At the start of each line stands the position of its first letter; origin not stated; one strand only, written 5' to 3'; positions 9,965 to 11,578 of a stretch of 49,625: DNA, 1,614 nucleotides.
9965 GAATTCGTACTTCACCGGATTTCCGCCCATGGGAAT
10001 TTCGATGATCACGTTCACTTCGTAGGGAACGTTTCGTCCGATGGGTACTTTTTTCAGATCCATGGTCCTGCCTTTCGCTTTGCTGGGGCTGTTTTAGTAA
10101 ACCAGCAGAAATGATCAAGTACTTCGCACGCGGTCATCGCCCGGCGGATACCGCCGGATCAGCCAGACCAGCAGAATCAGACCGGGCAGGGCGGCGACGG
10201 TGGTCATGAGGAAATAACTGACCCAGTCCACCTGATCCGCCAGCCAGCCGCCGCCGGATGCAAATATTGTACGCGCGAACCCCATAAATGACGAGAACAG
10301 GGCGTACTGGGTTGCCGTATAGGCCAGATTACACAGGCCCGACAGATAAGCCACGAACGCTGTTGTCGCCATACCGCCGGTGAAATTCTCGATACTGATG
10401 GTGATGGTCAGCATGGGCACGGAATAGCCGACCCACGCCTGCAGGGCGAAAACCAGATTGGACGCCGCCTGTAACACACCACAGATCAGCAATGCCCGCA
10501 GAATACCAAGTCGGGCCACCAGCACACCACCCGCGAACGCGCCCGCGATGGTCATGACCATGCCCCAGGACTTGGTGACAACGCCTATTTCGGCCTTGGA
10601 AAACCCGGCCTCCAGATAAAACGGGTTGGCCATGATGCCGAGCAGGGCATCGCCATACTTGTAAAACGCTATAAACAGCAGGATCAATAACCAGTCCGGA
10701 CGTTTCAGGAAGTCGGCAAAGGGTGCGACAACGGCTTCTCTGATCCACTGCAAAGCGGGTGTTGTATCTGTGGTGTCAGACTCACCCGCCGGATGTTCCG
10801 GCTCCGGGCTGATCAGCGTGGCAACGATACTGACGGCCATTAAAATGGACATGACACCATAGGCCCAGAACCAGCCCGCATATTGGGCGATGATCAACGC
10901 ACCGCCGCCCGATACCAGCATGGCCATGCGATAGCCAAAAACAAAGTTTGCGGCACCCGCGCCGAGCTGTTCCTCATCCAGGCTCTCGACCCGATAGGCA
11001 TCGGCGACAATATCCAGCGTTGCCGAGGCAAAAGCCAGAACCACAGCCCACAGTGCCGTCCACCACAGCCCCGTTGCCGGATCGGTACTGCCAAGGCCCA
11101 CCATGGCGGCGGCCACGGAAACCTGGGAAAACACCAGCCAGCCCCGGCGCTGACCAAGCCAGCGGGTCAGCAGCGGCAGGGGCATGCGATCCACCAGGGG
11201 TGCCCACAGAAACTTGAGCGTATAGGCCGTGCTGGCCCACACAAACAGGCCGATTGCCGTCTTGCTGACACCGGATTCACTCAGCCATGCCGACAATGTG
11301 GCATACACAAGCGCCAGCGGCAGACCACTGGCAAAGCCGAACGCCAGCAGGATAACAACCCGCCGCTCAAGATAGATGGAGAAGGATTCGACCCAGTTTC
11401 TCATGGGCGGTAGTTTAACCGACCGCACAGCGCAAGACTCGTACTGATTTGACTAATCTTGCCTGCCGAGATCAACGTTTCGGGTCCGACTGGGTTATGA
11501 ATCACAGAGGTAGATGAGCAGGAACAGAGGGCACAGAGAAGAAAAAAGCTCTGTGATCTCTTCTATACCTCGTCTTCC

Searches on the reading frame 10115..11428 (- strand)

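Call 30: search_protein_families(library=pfam, proteins=[window:10115-11428:-])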
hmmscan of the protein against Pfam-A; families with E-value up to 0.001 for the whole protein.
window:10115-11428:- (437 aa): 2 families
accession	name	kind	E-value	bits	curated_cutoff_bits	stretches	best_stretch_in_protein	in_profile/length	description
PF07690.21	MFS_1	-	1.3e-26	93.8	33.4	2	30-255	4-215/347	Major Facilitator Superfamily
PF13000.13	Acatn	-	1.1e-07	31.3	23.7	1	25-113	3-89/546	Acetyl-coenzyme A transporter 1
